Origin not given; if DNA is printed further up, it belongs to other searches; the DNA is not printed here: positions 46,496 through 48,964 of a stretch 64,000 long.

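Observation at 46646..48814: Porphyromonas-type peptidylarginine/agmatine deiminase homolog as T9SS cargo in a non-Porphyromonas lineage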

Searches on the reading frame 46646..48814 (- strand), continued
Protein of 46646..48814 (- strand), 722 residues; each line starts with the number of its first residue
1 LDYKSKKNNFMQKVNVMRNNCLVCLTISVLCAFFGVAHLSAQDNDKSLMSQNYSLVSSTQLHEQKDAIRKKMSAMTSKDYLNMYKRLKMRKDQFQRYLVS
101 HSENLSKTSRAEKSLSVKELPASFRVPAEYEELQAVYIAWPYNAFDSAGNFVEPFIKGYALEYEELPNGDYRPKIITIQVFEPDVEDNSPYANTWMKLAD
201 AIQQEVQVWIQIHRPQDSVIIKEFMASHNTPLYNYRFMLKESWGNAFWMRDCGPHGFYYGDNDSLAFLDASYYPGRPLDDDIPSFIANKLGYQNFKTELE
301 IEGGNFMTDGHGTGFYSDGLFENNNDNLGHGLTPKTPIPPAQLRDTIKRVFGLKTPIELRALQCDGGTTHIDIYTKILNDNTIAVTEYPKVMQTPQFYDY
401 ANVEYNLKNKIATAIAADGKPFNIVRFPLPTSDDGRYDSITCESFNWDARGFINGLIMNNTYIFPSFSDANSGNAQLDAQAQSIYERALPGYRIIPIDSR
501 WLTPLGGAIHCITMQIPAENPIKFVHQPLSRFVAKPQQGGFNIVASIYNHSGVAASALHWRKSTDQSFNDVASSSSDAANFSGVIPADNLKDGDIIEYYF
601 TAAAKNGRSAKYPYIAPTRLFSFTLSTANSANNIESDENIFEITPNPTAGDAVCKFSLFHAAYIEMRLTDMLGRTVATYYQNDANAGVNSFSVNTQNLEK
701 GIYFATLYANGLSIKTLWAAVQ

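Call 8: find_encoding_contigs(protein=P0001, flank=10000, max_places=3)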
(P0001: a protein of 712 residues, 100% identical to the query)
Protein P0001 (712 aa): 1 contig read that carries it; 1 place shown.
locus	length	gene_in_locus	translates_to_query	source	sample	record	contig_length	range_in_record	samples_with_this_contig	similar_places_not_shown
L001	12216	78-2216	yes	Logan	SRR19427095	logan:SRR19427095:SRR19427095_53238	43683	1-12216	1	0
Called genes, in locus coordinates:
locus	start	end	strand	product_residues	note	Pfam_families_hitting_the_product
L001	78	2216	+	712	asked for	PF04371:PAD_porph, PF18962:Por_Secre_tail (weak)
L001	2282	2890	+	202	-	PF00300:His_Phos_1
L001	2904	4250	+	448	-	PF00158:Sigma54_activat, PF14532:Sigma54_activ_2, PF00004:AAA (weak), PF07724:AAA_2 (faint), PF07728:AAA_5 (weak), PF25601:AAA_lid_14, PF02954:HTH_8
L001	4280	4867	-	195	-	PF02545:Maf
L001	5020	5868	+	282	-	-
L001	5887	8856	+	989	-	PF13524:Glyco_trans_1_2, PF13847:Methyltransf_31, PF08241:Methyltransf_11, PF08242:Methyltransf_12, PF13649:Methyltransf_25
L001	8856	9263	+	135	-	-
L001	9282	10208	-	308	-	PF00560:LRR_1 (faint), PF23598:LRR_14, PF13855:LRR_8 (weak), PF12799:LRR_4 (weak), PF13516:LRR_6 (faint), PF12799:LRR_4, PF13855:LRR_8, PF12799:LRR_4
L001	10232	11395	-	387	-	-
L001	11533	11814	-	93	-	PF09650:PHA_gran_rgn (weak)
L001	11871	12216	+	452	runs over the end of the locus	PF02878:PGM_PMM_I, PF02879:PGM_PMM_II, PF00408:PGM_PMM_IV (faint), PF02880:PGM_PMM_III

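Call 10: list_cluster_members(proteins=[P0001, P0002, P0005])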
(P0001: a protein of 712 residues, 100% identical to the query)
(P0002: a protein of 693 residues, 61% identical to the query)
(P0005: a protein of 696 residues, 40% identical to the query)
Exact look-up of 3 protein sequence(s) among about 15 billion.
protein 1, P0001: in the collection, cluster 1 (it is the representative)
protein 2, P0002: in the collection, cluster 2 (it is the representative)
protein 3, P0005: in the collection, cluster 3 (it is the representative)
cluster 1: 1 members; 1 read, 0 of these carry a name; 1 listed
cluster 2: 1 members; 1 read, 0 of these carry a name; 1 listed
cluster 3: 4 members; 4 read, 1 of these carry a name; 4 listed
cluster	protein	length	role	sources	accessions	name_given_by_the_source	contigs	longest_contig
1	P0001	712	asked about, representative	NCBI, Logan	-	-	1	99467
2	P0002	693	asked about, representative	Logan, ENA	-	-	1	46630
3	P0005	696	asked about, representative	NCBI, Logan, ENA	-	-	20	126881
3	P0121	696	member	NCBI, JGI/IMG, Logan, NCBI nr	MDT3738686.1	MAG: agmatine deiminase family protein [Candidatus Kapabacteria bacterium] | agmatine deiminase family protein [Candidatus Kapabacteria bacterium]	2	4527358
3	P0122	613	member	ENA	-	-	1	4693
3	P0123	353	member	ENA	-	-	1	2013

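Call 13: search_solved_structures(query=A1, max_evalue=0.01, show_alignments=1)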
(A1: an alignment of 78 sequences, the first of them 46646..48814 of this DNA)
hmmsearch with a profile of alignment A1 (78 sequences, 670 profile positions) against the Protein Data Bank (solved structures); distinct sequences matched with E-value up to 0.01: 21.
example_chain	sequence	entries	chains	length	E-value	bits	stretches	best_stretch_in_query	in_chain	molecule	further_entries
4yt9_A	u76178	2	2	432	3.3e-77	263.5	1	149-577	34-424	Peptidylarginine deiminase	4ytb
5ak7_A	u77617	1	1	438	5.1e-77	262.8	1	149-578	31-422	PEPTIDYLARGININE DEIMINASE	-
6i0x_A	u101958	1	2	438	7.4e-77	262.3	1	149-578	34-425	Peptidylarginine deiminase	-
4ytg_A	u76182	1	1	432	6.7e-75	255.8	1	149-577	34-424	Peptidylarginine deiminase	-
5ak8_A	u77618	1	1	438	1e-74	255.2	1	149-578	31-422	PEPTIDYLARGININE DEIMINASE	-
1xkn_A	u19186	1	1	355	1.8e-36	128.8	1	143-467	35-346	putative peptidyl-arginine deiminase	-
3hvm_A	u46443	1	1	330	2e-27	99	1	144-465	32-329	AGMATINE DEIMINASE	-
2cmu_A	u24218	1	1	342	2.1e-27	98.9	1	144-465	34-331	PUTATIVE PEPTIDYL-ARGININE DEIMINASE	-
1zbr_A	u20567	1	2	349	1e-26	96.6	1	194-477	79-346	conserved hypothetical protein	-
2ewo_A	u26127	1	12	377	1.8e-26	95.8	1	143-468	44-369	Putative agmatine deiminase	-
6b10_A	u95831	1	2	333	5.3e-26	94.3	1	183-460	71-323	Putative peptidyl-arginine deiminase family protein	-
6nib_A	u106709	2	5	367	2.7e-25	91.9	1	195-467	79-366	Porphyromonas-type peptidyl-arginine deiminase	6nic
2jer_A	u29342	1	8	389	4.7e-25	91.1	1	187-465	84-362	AGMATINE DEIMINASE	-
6b2w_A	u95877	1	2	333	1.8e-24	89.2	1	183-459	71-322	Putative peptidyl-arginine deiminase family protein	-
3h7c_X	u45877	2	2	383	2.4e-21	78.9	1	195-468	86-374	Agmatine deiminase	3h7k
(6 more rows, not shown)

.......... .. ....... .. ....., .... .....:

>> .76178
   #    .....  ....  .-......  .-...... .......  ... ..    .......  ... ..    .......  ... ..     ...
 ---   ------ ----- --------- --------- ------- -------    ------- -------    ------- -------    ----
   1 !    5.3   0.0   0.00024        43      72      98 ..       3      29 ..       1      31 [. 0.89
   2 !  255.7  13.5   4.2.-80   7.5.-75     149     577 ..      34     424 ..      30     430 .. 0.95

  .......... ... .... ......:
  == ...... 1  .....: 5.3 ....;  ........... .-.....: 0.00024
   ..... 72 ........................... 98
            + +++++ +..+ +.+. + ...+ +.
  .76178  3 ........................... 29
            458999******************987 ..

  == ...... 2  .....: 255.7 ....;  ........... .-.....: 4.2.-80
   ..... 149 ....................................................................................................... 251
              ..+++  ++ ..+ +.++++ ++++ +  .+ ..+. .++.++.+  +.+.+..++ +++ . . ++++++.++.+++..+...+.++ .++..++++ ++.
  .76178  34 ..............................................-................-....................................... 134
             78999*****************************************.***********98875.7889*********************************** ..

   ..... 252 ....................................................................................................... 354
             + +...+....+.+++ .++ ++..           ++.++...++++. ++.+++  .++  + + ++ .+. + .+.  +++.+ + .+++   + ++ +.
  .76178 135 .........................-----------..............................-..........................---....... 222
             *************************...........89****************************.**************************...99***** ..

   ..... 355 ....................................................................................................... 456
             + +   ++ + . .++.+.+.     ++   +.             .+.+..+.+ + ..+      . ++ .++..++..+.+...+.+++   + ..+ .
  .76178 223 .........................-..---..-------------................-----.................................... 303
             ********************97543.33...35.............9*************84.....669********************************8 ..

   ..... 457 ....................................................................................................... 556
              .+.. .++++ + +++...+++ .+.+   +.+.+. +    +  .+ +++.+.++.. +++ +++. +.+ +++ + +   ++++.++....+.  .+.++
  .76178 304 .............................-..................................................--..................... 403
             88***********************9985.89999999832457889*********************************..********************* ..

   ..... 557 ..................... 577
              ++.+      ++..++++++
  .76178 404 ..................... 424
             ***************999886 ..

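Call 25: predict_structure(alignment_id=A1)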
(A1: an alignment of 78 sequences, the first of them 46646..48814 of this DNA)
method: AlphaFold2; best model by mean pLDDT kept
length: 722 residues; sequences in the alignment: 78
mean_pLDDT: 87.9   pTM: 0.79
mean pLDDT of the five models: 87.9, 86.7, 86.2, 85.8, 85.3
residues with pLDDT >= 90: 447; 70-90: 202; 50-70: 52; < 50: 21
segments of 3 or more residues with pLDDT < 50: 44-53, 629-636
pLDDT, mean of each block of 10 residues (from residue 1): 59 69 80 70 48 66 94 95 71 67 64 84 93 95 93 87 83 86 95 97 97 95 98 96 74 87 91 85 91 93 94 96 91 90 96 97 89 95 96 93 96 89 93 93 90 95 97 96 92 95 88 93 89 85 92 95 97 86 93 95 94 89 77 51 87 87 94 94 87 94 95 90 91
secondary structure, 60 per line:
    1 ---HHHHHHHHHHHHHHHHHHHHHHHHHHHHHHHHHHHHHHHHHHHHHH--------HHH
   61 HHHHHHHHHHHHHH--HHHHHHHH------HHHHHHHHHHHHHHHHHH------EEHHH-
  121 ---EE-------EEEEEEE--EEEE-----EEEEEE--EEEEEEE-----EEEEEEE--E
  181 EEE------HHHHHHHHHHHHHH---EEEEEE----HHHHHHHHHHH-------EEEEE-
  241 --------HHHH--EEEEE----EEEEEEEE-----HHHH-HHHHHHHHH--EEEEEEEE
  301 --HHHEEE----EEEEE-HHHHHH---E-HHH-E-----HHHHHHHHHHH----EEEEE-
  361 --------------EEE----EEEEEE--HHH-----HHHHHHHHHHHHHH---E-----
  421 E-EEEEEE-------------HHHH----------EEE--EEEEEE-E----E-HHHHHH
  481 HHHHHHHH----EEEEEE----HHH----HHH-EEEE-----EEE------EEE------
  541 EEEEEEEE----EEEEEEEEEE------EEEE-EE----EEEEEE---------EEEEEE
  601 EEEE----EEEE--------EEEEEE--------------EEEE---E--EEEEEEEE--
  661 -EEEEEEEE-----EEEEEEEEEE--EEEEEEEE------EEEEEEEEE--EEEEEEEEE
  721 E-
elements in order (helices of 4 or more, strands of 3 or more residues): H4-49 H58-74 H77-84 H91-108 E133-139 E142-145 E151-156 E159-165 E171-177 E180-183 H190-203 E207-212 H217-227 E235-239 H249-252 E255-259 E264-271 H277-280 H282-290 E293-300 E306-308 E313-317 H319-324 H340-350 E355-359 E375-377 E382-387 H398-411 E423-428 H442-445 E456-458 E461-466 H475-488 E493-498 E514-517 E523-525 E532-534 E541-548 E553-562 E569-572 E580-585 E595-604 E609-612 E621-626 E641-644 E651-658 E662-669 E675-684 E687-694 E701-709 E712-721
